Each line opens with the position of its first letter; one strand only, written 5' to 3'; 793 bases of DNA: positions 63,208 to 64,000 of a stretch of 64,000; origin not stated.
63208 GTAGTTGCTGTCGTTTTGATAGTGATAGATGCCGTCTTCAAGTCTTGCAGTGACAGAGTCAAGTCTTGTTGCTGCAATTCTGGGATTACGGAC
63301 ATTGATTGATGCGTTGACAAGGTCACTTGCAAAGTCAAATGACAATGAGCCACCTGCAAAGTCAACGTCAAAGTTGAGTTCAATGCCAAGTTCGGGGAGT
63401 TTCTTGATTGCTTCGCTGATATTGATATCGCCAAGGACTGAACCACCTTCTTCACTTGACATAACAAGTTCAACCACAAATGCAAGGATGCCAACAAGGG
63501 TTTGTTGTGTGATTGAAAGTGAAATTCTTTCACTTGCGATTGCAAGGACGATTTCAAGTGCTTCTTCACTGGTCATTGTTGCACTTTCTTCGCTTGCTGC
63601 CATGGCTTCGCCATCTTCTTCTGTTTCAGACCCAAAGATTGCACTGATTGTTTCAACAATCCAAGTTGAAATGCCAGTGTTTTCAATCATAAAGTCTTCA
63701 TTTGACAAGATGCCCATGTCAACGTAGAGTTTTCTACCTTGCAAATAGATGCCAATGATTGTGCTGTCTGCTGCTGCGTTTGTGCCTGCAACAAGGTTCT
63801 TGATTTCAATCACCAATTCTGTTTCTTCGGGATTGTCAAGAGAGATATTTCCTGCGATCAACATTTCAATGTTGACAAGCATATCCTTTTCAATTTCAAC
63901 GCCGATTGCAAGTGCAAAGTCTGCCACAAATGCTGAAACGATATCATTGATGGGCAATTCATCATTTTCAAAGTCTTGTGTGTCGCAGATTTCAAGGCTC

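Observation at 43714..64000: One uninterrupted ORF of over 20.2 kb (more than 6,760 codons), still open at the window edge: a giant acidic modular protein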

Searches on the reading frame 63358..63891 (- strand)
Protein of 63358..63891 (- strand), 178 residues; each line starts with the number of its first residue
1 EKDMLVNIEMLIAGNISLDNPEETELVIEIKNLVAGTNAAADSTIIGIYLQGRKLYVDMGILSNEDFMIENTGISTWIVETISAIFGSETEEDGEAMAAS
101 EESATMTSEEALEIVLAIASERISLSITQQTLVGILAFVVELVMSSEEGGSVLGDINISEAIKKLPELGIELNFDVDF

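Call 39: search_protein_representatives(alignment_id=A3)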
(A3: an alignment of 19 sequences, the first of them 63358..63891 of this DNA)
Query: 19 sequences, 172 profile positions. Proteins with E-value up to 0.001 (for the whole library): 177; up to 1e-10: 96; up to 1e-30: 32. The best 150 are listed.
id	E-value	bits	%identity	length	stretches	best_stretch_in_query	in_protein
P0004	9.9e-156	530.0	-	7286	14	3-152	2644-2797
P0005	1.1e-148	507.1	-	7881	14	3-169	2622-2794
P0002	4.5e-143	488.8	-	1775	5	2-171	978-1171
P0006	1.0e-137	471.4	-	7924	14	3-155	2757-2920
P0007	1.5e-130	448.1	-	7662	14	3-145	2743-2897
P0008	2.9e-127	437.4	-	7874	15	3-167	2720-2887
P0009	5.1e-126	433.3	-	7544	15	11-170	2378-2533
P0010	8.8e-115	396.8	-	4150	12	4-142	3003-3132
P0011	4.8e-112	387.8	-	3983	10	4-157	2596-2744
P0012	5.9e-104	361.5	-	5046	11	3-167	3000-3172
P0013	3.0e-100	349.5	-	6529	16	2-165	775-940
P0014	7.3e-100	348.2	-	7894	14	3-166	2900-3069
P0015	6.9e-82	289.7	-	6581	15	6-145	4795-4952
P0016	7.1e-79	279.9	-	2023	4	5-155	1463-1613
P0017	4.2e-78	277.3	-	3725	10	3-151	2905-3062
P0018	1.8e-76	272.0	-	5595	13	6-167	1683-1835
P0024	1.0e-45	171.9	-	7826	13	4-168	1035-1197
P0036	2.8e-29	118.4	-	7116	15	22-145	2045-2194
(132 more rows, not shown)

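Call 42: predict_structure(alignment_id=A3)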
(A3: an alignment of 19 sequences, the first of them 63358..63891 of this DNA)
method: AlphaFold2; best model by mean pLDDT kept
length: 178 residues; sequences in the alignment: 19
mean_pLDDT: 68.4   pTM: 0.48
mean pLDDT of the five models: 68.4, 65.2, 63.1, 56.0, 55.7
residues with pLDDT >= 90: 24; 70-90: 53; 50-70: 70; < 50: 31
segments of 3 or more residues with pLDDT < 50: 91-111, 174-178
pLDDT, mean of each block of 10 residues (from residue 1): 69 88 89 64 82 91 89 84 69 45 41 50 60 69 64 62 63 45
secondary structure, 60 per line:
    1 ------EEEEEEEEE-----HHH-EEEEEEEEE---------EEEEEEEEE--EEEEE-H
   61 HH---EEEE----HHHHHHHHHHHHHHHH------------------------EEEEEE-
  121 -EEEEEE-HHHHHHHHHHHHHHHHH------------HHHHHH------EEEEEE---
elements in order: E7-15 E25-33 E43-51 E54-58 E66-69 H74-89 E114-119 E122-127 H129-145 H158-163 E170-175

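Call 44: fold_search(model_id=the predicted structure, library=pdb)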
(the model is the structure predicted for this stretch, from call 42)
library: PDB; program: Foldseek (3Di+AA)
matches with E <= 10: 392; with E <= 0.001: 0
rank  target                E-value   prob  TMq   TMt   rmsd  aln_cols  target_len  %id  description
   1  7ena_q                9.8e-02  0.35  0.19  0.08  17.1       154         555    6  TFIID-based PIC-Mediator holo-complex in pre-assembled state (pre-hPIC-MED) (released 2021-05-26)
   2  7enc_q                9.8e-02  0.33  0.19  0.08  16.9       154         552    6  TFIID-based PIC-Mediator holo-complex in fully-assembled state (hPIC-MED) (released 2021-05-26)
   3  2ian_B                1.5e-01  0.12  0.13  0.12  16.8       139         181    9  Structural basis for recognition of mutant self by a tumor-specific, MHC class II-restricted TCR (released 2007-04-03)
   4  2ian_G                1.9e-01  0.13  0.14  0.14  16.8       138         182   10  Structural basis for recognition of mutant self by a tumor-specific, MHC class II-restricted TCR (released 2007-04-03)
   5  8fso                  2.4e-01  0.23  0.15  0.08  15.3        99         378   11  Crystal structure of integrin beta-6 tail bound to the FERM-folded talin head domain (released 2024-10-16)
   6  8trh_Q                2.6e-01  0.15  0.18  0.08  16.8       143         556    8  The IDRc bound human core Mediator complex (released 2024-10-09)
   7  7wg3_L                2.9e-01  0.12  0.18  0.15  15.3       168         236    9  Structural basis of interleukin-17B receptor in complex with a neutralizing antibody D9 for guiding humanization and a (released 2022-11-09)
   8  5dmk_H                3.1e-01  0.16  0.17  0.16  18.2       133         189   10  Crystal Structure of IAg7 in complex with RLGL-WE14 (released 2015-10-28)
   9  4y4s                  4.1e-01  0.20  0.18  0.20  13.9        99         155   13  Crystal Structure of Y75A HasA dimer from Yersinia pseudotuberculosis (released 2015-08-12)
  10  8cmi_E                4.1e-01  0.10  0.14  0.14  16.8       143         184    9  Human Leukocyte Antigen class II allotype DR1 presenting SARS-CoV-2 Omicron (BA.1) Spike peptide S761-775 (released 2023-07-26)
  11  4gbx_B                4.3e-01  0.08  0.13  0.12  17.6       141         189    8  Crystal structure of an immune complex at pH 6.5 (released 2013-01-16)
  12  5dmk_B                4.6e-01  0.13  0.17  0.16  19.0       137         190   10  Crystal Structure of IAg7 in complex with RLGL-WE14 (released 2015-10-28)
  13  5dmk_D                4.9e-01  0.14  0.18  0.17  17.6       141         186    8  Crystal Structure of IAg7 in complex with RLGL-WE14 (released 2015-10-28)
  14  3k44_A                4.9e-01  0.04  0.12  0.14  15.4       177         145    8  Crystal Structure of Drosophila melanogaster Pur-alpha (released 2009-10-27)
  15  7lbm_j                5.2e-01  0.15  0.20  0.09  16.2       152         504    8  Structure of the human Mediator-bound transcription pre-initiation complex (released 2021-03-24)
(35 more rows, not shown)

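Call 57: find_encoding_contigs(protein=P0004, flank=8000, max_places=3)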
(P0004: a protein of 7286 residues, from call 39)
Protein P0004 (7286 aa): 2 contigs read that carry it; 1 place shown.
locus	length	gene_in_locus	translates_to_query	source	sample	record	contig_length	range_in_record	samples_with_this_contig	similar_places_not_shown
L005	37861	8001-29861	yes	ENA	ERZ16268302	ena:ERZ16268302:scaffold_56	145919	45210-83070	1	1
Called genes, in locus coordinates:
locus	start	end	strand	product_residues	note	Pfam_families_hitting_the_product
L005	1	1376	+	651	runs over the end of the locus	-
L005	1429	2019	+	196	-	PF03703:bPH_2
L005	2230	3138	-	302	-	PF01757:Acyl_transf_3 (faint), PF07786:HGSNAT_cat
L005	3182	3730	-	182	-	-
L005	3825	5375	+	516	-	PF02838:Glyco_hydro_20b (weak), PF00728:Glyco_hydro_20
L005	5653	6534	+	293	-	-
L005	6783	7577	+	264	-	PF02585:PIG-L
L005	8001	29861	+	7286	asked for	-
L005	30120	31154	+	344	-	PF03547:Mem_trans, PF01758:SBF (weak)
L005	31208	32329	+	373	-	PF13421:Band_7_1, PF01145:Band_7, PF12773:DZR, PF13240:Zn_Ribbon_1 (weak), PF12773:DZR, PF13240:Zn_Ribbon_1 (weak), PF13248:Zn_ribbon_3 (weak), PF13240:Zn_Ribbon_1, +7 more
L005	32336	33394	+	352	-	PF01155:HypA (faint), PF07754:Ribosomal_aS21 (faint), PF08271:Zn_Ribbon_TF (faint), PF21344:Zn_ribbon_LysW (faint)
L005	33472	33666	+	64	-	PF08984:DUF1858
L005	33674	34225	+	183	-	PF07883:Cupin_2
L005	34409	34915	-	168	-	PF07670:Gate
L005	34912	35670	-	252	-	-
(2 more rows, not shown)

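Call 65: find_homologous_proteins(query=A3, max_evalue=0.00001)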
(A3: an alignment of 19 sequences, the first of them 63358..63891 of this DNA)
Query A3 (19 sequences): 6111 candidates shared short words with the query, none scored E <= 0.00001.

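Call 66: list_cluster_members(proteins=[P0004, P0005, P0006, P0007, P0008, P0009, P0013, P0024, P0036, P0018])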
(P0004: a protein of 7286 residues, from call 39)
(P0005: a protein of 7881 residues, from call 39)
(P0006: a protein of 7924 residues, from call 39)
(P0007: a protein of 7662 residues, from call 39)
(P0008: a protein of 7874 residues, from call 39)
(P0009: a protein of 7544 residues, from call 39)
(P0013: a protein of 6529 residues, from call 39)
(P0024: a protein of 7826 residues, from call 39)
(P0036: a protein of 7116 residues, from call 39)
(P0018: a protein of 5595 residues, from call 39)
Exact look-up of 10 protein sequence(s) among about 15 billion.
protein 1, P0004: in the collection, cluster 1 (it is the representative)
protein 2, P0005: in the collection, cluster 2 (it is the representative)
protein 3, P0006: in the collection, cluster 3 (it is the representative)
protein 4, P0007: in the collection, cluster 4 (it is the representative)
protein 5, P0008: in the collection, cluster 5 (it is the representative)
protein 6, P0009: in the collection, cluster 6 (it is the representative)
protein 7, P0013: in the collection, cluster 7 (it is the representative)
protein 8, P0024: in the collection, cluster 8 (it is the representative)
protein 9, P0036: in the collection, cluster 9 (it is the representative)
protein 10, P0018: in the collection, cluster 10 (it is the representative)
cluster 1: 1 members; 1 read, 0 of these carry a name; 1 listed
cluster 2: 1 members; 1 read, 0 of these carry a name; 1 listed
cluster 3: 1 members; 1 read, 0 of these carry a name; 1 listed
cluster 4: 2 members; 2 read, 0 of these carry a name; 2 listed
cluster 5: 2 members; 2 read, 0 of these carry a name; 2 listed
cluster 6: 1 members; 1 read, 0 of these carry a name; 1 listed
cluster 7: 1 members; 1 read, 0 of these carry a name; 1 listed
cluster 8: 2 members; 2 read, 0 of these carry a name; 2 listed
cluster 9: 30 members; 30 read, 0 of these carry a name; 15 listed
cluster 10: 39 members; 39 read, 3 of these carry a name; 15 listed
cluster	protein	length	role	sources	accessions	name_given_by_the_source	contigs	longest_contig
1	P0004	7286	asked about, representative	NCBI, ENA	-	-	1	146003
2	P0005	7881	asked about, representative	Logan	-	-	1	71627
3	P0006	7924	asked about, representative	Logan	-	-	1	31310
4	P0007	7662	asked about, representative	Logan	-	-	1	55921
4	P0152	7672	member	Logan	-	-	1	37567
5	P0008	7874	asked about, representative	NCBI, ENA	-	-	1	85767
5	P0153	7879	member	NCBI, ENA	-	-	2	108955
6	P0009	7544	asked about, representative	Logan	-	-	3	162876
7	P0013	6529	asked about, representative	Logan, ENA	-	-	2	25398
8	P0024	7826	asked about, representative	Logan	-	-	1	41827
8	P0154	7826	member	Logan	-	-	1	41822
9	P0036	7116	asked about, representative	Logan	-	-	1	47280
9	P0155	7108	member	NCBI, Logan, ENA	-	-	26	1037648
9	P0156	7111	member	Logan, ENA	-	-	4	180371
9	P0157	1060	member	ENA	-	-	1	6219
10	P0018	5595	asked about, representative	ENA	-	-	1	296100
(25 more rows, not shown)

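Call 72: search_protein_families(library=pfam, alignment_id=A6, max_evalue=0.0001)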
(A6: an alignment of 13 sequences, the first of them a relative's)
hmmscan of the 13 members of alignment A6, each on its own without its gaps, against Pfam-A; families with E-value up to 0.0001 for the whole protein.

A. member 1, P0028 (3708 aa): 0 families

B. families by the number of members that match (of 13 scanned): 2 families
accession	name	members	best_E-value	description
PF07532.17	Big_4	3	7.3e-15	Bacterial Ig-like domain (group 4)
PF09479.16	Flg_new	1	8.6e-06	Listeria-Bacteroides repeat domain (List_Bact_rpt)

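Call 78: search_solved_structures(query=A3, max_evalue=1)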
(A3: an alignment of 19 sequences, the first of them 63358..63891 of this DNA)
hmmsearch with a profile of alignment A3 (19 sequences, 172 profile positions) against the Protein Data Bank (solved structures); distinct sequences matched with E-value up to 1: 0.

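Call 84: fold_search(model_id=the predicted structure, library=viral)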
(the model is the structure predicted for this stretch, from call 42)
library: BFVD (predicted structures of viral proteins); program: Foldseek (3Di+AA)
matches with E <= 10: 621; with E <= 0.001: 0
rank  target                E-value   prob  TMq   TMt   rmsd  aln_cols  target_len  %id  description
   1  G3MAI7                6.9e-03  0.99  0.24  0.35   9.0        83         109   11  Gp446 [Bacillus phage G]
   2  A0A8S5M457            1.2e-02  0.97  0.24  0.18  15.1       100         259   11  Uncharacterized protein [Siphoviridae sp. ctz7e2]
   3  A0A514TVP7            1.2e-02  0.30  0.15  0.11  21.9       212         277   10  Uncharacterized protein [Aeromonas phage D3]
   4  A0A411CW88            1.9e-02  0.75  0.25  0.27  21.4       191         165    9  (no name in the UniProt tables at hand)
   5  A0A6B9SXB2            5.4e-02  0.80  0.19  0.34   9.5        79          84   11  (no name in the UniProt tables at hand)
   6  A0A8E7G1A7            6.4e-02  0.51  0.19  0.25  11.7       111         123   16  (no name in the UniProt tables at hand)
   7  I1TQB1                8.1e-02  0.28  0.18  0.12  18.1       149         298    9  (no name in the UniProt tables at hand)
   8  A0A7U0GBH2            8.1e-02  0.18  0.14  0.12  18.7       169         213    5  Uncharacterized protein [Klebsiella phage vB_KpM_FBKp24]
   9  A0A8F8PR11            9.6e-02  0.38  0.19  0.18  14.3       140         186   12  Uncharacterized protein [Clandestinovirus]
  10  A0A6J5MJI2            1.1e-01  0.77  0.20  0.40  12.9        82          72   12  Uncharacterized protein [uncultured Caudovirales phage]
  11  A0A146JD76            1.1e-01  0.38  0.18  0.21  14.9        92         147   18  (no name in the UniProt tables at hand)
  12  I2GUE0                1.4e-01  0.69  0.21  0.34  11.6        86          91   12  Uncharacterized protein [Acinetobacter phage AP22]
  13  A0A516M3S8            1.8e-01  0.12  0.16  0.07  18.8       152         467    9  (no name in the UniProt tables at hand)
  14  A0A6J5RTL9            1.9e-01  0.69  0.22  0.33  10.1        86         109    9  Uncharacterized protein [uncultured Caudovirales phage]
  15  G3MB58                2.0e-01  0.12  0.15  0.06  21.8       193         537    9  Gp678 [Bacillus phage G]
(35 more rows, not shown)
